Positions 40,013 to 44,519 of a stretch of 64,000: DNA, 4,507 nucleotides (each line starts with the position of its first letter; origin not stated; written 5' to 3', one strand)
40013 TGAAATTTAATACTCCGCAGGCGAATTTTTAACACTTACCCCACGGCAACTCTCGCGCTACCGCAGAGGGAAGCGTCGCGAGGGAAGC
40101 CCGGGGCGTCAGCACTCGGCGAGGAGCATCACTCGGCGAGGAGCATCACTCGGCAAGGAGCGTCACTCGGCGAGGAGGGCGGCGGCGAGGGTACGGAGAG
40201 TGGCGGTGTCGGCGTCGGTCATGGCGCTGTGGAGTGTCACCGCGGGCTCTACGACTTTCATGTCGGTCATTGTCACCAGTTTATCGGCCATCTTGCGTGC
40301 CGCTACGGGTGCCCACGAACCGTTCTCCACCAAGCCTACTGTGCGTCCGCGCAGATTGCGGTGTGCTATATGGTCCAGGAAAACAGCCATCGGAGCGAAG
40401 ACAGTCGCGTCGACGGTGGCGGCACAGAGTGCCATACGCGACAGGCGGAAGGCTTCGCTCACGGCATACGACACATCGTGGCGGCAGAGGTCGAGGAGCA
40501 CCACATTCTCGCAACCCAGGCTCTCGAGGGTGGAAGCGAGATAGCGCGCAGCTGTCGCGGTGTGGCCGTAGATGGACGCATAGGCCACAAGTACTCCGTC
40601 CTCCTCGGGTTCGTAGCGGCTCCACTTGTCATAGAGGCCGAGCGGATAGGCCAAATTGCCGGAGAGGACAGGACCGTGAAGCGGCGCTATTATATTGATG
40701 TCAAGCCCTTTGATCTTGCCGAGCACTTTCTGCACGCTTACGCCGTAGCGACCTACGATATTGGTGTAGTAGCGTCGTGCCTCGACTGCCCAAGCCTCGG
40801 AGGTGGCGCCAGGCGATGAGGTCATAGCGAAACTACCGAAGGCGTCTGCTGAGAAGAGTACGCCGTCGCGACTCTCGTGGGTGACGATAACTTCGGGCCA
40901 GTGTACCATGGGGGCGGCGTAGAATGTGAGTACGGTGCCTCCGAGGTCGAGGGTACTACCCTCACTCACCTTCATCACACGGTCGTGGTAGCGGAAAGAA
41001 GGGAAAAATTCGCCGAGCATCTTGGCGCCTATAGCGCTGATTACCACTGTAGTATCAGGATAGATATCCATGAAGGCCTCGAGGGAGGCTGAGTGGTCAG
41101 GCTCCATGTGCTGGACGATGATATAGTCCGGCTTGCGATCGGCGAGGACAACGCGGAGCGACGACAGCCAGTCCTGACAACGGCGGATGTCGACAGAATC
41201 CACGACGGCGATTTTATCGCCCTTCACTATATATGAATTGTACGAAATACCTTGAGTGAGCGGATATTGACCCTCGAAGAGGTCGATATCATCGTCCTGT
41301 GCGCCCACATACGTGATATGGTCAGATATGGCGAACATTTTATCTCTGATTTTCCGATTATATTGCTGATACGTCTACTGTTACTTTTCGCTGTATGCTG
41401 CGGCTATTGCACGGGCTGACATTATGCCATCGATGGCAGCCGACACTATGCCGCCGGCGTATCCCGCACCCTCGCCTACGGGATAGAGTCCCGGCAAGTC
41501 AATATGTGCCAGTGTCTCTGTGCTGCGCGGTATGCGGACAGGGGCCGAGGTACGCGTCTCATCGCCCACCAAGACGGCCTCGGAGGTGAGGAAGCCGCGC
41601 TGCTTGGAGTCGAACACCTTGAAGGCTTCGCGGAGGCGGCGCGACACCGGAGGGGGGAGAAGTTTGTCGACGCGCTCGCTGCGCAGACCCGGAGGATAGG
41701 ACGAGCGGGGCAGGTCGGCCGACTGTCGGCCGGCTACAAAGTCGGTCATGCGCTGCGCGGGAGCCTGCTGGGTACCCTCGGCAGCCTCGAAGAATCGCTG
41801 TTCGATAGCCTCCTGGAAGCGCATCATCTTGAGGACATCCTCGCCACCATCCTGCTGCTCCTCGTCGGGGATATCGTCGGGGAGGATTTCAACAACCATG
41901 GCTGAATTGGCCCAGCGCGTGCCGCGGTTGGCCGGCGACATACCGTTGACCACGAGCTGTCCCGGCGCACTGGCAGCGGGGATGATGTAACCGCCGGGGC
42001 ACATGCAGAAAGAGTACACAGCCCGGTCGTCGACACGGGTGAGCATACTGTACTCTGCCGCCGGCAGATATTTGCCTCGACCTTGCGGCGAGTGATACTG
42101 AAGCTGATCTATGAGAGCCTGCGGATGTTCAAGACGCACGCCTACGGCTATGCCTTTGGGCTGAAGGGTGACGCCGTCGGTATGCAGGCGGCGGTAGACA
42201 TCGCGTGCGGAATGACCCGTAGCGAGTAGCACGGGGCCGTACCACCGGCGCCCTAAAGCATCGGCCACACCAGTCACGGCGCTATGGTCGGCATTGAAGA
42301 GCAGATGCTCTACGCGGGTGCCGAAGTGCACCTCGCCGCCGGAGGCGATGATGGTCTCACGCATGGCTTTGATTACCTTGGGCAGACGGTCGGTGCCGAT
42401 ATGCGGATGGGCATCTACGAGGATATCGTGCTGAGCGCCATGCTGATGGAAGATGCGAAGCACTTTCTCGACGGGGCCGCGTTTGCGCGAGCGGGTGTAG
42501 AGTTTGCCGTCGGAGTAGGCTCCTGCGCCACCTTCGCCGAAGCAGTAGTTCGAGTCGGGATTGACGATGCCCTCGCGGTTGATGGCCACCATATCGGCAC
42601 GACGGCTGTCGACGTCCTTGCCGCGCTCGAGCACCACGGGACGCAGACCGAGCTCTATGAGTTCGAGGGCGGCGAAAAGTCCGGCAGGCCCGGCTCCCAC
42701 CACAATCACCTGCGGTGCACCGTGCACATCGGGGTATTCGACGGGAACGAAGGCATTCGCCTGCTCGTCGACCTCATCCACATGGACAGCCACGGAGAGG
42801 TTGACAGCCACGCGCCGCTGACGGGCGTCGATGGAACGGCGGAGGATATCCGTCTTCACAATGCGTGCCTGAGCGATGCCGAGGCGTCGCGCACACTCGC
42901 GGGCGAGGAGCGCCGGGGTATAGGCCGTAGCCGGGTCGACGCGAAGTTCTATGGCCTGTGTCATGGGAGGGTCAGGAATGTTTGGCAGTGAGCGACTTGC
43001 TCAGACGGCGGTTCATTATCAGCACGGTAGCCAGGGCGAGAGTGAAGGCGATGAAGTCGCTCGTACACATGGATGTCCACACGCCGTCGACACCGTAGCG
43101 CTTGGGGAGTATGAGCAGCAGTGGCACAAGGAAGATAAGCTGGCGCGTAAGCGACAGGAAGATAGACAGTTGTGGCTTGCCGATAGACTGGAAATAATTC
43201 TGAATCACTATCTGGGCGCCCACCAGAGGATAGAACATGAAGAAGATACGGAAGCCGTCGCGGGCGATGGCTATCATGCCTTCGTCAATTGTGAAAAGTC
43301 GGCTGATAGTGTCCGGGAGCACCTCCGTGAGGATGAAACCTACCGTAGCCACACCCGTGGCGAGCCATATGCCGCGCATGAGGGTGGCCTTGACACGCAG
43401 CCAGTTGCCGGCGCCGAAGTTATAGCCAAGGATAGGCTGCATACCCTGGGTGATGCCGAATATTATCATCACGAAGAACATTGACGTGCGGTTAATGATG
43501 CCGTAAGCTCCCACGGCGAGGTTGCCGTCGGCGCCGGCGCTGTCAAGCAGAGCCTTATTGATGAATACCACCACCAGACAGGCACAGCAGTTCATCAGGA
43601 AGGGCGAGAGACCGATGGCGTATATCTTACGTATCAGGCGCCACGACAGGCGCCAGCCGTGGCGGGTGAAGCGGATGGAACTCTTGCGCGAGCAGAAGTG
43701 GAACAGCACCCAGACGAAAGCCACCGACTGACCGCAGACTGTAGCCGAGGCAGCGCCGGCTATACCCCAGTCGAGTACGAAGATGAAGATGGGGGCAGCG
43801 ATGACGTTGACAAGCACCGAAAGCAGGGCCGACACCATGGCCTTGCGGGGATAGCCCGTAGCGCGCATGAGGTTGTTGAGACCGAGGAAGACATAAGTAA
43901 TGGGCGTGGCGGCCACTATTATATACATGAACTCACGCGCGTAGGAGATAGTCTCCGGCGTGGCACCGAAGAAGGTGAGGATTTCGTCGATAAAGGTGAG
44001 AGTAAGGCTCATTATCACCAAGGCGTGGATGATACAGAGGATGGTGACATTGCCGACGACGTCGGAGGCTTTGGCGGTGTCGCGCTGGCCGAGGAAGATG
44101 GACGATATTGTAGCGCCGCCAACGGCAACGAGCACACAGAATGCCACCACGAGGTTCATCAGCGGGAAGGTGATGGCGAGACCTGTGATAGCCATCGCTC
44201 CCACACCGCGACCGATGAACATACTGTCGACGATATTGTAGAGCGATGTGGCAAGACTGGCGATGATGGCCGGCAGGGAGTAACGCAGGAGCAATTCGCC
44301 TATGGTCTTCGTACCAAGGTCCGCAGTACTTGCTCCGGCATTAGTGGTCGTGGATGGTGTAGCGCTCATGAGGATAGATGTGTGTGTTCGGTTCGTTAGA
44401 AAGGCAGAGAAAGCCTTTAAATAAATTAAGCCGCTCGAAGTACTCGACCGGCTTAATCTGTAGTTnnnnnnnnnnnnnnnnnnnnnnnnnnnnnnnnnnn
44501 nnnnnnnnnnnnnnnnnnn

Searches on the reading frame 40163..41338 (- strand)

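Call 57: search_protein_families(library=pfam, proteins=[window:40163-41338:-], max_evalue=0.00001)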
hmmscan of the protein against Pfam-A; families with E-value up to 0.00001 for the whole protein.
window:40163-41338:- (391 aa): 2 families
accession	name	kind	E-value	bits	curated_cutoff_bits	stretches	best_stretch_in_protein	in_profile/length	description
PF19583.5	ODP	-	8.6e-18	65.3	27.2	1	33-222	3-194/194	ODP family beta lactamase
PF00753.33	Lactamase_B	-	4e-06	27.3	22.7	1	60-183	34-162/196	Metallo-beta-lactamase superfamily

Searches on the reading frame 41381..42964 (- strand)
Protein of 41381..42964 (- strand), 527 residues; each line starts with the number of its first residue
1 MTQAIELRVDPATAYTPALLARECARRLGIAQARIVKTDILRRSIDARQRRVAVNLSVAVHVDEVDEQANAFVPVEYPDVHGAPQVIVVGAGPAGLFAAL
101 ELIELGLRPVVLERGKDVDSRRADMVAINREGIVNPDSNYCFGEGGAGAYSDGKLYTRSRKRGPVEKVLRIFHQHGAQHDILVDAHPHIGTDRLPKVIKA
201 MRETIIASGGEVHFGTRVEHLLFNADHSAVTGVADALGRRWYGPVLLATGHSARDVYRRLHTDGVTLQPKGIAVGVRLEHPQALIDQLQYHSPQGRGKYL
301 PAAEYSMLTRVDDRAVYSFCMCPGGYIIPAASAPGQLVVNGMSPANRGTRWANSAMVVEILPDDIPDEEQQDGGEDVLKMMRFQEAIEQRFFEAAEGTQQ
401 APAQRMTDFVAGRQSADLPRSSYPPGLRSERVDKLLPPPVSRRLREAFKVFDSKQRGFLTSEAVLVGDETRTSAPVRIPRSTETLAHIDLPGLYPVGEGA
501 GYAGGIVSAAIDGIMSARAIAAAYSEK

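Call 57: search_protein_families(library=pfam, proteins=[window:41381-42964:-], max_evalue=0.00001)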
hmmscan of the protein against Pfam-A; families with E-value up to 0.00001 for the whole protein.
window:41381-42964:- (527 aa): 5 families
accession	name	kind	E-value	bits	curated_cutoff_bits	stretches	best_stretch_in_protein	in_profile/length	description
PF21688.3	FAD-depend_C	-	4.9e-69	232.9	27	1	272-472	2-197/197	FAD-dependent protein, C-terminal domain-like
PF01266.30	DAO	-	1.4e-11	45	27.9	0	196-300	150-257/353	FAD dependent oxidoreductase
PF01494.25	FAD_binding_3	-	3.8e-07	30.1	22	1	85-146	3-57/349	FAD binding domain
PF00890.30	FAD_binding_2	-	7e-06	25.9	20.4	0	86-118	2-34/414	FAD binding domain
PF07992.20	Pyr_redox_2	-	9.3e-06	25.7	26.1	0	85-117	2-34/291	Pyridine nucleotide-disulphide oxidoreductase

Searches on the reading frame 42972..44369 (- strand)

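Call 57: search_protein_families(library=pfam, proteins=[window:42972-44369:-], max_evalue=0.00001)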
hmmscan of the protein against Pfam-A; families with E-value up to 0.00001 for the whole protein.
window:42972-44369:- (465 aa): 1 family
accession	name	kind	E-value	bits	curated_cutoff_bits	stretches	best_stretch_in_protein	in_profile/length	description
PF01554.23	MatE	-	4.1e-45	153.8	24.9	2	282-416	24-157/161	MatE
